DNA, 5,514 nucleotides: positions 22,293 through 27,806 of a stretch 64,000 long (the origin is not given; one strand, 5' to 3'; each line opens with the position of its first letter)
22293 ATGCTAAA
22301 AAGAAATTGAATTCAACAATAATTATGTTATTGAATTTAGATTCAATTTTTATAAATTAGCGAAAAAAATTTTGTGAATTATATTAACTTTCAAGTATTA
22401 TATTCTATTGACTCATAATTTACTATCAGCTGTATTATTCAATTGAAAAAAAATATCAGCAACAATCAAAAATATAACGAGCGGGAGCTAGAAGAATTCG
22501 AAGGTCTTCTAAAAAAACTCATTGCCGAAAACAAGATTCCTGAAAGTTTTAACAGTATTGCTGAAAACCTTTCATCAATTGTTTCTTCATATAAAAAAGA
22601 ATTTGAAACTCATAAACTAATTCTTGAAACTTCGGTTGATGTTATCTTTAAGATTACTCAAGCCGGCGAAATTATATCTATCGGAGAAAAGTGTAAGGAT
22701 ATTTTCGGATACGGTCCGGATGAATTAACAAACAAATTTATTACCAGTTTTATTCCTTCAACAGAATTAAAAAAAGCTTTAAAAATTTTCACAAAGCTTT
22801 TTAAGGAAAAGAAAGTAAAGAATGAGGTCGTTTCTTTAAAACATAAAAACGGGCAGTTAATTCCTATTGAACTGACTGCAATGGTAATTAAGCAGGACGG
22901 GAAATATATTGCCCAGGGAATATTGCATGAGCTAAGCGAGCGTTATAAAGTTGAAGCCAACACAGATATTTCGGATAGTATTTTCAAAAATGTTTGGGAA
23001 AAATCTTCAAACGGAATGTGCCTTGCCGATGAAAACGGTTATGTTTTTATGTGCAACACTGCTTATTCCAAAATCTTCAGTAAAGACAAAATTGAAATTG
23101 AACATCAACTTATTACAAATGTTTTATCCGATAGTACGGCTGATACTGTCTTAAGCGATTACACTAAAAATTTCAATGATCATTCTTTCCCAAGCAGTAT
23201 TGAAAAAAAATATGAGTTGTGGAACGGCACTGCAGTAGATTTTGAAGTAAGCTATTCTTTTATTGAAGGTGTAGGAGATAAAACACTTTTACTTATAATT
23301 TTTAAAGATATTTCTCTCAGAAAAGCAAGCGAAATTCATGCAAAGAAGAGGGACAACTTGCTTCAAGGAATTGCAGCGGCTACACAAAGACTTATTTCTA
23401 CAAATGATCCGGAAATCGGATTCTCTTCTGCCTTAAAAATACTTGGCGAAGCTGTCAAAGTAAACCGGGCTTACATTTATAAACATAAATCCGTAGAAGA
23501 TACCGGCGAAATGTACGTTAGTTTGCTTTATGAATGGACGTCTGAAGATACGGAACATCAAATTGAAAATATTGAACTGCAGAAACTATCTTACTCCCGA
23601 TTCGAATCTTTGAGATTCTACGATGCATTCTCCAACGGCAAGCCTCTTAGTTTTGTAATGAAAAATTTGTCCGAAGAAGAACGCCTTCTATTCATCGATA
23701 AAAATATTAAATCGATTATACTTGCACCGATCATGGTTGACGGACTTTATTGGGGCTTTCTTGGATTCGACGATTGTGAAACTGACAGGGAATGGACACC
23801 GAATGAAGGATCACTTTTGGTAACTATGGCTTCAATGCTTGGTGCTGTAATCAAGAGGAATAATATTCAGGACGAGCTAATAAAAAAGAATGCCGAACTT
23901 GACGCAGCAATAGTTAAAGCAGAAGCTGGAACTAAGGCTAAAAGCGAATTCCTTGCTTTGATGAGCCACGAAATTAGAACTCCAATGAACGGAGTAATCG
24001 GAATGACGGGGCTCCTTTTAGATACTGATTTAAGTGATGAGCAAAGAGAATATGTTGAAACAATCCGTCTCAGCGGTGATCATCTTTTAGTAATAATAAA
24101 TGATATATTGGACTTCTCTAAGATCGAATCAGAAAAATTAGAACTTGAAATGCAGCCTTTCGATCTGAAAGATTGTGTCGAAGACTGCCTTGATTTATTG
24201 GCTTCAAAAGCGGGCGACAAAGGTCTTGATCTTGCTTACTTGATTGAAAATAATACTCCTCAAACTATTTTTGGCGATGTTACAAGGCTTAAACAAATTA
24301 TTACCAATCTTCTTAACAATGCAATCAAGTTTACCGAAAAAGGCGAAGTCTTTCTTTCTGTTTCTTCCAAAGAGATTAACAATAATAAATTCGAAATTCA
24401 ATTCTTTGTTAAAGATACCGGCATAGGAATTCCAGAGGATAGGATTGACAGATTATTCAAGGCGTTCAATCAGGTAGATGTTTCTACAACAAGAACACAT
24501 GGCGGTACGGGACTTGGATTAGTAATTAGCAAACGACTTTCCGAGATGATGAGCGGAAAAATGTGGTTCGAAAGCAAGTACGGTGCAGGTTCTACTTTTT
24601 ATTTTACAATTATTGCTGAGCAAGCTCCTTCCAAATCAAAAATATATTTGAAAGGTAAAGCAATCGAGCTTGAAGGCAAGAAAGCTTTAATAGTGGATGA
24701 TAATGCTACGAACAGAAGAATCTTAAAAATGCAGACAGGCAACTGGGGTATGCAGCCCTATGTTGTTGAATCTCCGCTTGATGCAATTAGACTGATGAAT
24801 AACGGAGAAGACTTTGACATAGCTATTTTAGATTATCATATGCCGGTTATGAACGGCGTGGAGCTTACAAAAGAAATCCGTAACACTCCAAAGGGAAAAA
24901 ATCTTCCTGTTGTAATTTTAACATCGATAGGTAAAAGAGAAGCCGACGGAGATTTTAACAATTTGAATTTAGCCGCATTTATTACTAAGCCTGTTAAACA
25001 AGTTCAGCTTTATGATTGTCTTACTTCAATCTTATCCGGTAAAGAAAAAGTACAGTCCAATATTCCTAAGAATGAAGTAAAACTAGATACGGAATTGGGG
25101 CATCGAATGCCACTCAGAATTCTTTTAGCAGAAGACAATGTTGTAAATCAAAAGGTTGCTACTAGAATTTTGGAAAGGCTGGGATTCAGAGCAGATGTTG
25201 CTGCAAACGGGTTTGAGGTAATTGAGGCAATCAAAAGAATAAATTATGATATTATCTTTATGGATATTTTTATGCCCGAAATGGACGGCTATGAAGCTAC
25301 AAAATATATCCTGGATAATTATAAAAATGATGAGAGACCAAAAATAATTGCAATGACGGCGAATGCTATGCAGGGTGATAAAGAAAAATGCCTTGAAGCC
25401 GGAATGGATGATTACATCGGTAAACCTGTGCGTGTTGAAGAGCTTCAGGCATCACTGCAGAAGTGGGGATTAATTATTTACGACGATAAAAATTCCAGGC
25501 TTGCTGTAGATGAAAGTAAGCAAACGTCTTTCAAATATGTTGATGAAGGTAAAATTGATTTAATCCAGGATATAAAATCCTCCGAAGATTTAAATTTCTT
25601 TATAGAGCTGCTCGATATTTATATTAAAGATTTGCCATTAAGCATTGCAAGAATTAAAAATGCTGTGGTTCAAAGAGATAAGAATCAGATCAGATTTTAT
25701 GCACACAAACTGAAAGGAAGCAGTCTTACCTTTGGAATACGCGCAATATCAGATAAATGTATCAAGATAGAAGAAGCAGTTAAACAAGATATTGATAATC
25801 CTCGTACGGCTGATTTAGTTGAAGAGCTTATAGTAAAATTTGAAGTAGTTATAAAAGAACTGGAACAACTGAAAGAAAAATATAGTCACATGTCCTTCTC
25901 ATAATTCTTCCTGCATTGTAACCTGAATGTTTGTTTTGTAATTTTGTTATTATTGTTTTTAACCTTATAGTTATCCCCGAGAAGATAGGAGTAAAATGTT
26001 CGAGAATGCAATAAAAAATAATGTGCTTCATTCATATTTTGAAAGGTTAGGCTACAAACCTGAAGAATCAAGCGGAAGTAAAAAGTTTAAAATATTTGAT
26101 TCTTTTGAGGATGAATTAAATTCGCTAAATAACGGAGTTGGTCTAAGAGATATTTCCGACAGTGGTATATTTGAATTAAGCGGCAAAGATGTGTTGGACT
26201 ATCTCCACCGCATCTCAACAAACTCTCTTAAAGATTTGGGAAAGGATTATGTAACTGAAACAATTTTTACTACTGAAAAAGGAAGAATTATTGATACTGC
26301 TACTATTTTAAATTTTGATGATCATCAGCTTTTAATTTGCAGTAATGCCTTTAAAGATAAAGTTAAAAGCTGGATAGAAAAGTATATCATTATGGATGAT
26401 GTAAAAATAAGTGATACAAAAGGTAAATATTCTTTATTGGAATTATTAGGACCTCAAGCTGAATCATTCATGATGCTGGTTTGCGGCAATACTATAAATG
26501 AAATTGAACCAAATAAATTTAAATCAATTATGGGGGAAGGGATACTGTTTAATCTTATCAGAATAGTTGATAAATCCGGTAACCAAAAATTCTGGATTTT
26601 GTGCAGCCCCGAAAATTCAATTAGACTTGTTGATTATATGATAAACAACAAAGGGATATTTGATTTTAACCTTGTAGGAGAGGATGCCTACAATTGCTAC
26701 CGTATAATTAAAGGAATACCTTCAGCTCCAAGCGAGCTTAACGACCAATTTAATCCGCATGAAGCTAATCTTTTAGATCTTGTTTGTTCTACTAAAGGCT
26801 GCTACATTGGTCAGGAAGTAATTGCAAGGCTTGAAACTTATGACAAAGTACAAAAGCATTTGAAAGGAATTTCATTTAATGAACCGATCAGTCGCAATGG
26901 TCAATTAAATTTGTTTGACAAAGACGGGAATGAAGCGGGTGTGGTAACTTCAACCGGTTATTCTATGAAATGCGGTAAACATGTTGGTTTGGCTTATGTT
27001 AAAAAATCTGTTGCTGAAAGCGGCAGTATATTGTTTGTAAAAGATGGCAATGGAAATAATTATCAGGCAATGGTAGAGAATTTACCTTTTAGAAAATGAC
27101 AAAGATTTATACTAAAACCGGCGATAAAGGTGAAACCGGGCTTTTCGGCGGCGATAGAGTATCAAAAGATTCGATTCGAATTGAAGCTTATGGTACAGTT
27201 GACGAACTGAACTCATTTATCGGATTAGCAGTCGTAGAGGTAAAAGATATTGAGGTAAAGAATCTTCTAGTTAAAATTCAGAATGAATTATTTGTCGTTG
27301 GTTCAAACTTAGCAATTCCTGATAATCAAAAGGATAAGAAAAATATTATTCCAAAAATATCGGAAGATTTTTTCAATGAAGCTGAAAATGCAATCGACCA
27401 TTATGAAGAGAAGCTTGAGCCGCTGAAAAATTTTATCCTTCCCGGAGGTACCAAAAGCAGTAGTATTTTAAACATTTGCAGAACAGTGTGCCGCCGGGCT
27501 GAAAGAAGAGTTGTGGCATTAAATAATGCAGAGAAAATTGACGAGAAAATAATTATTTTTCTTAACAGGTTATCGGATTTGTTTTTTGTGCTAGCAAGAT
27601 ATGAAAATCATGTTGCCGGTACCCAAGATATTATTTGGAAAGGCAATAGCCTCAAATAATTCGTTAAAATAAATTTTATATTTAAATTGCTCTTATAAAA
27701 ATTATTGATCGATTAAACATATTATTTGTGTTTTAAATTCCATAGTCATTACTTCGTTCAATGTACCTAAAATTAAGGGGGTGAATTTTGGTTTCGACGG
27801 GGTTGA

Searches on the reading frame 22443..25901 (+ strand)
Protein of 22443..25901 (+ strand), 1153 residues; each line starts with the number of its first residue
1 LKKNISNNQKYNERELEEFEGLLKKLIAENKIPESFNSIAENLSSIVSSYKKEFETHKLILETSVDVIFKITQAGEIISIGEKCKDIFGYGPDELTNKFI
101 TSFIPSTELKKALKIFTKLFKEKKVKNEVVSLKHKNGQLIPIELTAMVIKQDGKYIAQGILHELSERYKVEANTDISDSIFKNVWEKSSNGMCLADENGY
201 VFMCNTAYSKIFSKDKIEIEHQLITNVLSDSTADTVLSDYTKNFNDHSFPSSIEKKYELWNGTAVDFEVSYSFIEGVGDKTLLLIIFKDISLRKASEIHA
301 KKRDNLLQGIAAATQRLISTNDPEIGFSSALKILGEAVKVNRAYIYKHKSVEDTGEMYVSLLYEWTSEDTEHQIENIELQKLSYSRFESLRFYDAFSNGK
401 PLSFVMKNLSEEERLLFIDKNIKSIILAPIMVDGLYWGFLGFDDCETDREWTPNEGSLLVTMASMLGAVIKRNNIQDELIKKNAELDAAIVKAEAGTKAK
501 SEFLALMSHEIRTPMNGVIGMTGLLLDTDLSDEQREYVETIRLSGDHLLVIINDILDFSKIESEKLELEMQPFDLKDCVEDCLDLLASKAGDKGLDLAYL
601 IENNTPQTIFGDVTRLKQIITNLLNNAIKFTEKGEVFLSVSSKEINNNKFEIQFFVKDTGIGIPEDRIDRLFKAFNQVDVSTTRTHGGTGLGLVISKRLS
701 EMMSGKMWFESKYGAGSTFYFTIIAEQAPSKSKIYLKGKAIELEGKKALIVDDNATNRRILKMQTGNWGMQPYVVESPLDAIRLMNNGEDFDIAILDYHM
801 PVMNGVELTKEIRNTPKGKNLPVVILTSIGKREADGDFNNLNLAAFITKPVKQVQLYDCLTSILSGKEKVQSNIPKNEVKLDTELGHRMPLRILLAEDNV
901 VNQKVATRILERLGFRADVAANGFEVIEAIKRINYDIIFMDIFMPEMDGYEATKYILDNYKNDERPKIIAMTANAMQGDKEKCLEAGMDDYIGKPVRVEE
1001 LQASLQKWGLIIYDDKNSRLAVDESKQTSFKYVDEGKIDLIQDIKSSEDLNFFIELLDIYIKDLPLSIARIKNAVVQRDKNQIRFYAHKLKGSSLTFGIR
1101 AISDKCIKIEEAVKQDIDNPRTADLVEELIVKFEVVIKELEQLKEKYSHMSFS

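Call 9: search_protein_families(library=pfam, proteins=[window:22443-25901:+], max_evalue=0.001)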
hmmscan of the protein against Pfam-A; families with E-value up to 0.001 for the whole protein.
window:22443-25901:+ (1153 aa): 9 families
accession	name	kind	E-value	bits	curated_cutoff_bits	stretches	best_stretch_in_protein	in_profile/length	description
PF00072.30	Response_reg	-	1.4e-44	151.2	30.2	2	893-1005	1-110/111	Response regulator receiver domain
PF02518.31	HATPase_c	-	9.4e-28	97.3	26.4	1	611-723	1-107/111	Histidine kinase-, DNA gyrase B-, and HSP90-like ATPase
PF00512.31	HisKA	-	1.9e-22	79.5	26.9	1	499-564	1-66/66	His Kinase A (phospho-acceptor) domain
PF13426.13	PAS_9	-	1.2e-13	51.7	27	1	68-166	4-103/103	PAS domain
PF01627.28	Hpt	-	8.9e-12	45.5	24.6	1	1055-1144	1-82/84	Hpt domain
PF00989.32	PAS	-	7.8e-10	39.2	22.6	1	185-290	7-113/113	PAS fold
PF08447.18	PAS_3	-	8.3e-08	32.8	25.6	1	78-155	2-82/89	PAS fold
PF01590.32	GAF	-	6e-07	30.5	22.4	1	327-469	6-132/133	GAF domain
PF24896.1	Receiver_CRE1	-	3.6e-05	24.5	27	0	894-1007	10-133/136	AHK4/CRE1/WOL first receiver domain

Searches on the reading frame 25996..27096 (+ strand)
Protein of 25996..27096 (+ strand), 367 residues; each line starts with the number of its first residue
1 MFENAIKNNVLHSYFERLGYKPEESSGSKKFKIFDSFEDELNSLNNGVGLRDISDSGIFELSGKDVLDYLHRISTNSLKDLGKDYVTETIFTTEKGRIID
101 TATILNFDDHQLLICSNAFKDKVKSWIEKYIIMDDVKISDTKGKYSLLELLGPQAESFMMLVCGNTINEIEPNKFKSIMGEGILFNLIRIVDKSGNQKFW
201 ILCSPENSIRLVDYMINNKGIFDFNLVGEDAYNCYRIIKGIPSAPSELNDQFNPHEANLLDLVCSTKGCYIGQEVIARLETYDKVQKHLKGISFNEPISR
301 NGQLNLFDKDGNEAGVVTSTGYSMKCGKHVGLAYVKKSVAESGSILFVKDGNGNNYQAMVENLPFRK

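Call 9: search_protein_families(library=pfam, proteins=[window:25996-27096:+], max_evalue=0.001)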
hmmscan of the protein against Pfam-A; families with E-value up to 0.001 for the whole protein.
window:25996-27096:+ (367 aa): 2 families
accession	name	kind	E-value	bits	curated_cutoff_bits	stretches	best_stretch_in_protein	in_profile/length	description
PF01571.26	GCV_T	-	1.2e-31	110.4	25.6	1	36-259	28-252/255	Aminomethyltransferase folate-binding domain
PF08669.17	GCV_T_C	-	1.5e-09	38.1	25.9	1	298-365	15-78/80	Glycine cleavage T-protein C-terminal barrel domain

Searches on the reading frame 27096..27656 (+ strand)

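Call 9: search_protein_families(library=pfam, proteins=[window:27096-27656:+], max_evalue=0.001)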
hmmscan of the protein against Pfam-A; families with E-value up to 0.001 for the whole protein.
window:27096-27656:+ (187 aa): 1 family
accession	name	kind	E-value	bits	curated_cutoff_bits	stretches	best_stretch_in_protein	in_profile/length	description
PF01923.23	Cob_adeno_trans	-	1.2e-64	217.9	24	1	4-169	1-170/171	Cobalamin adenosyltransferase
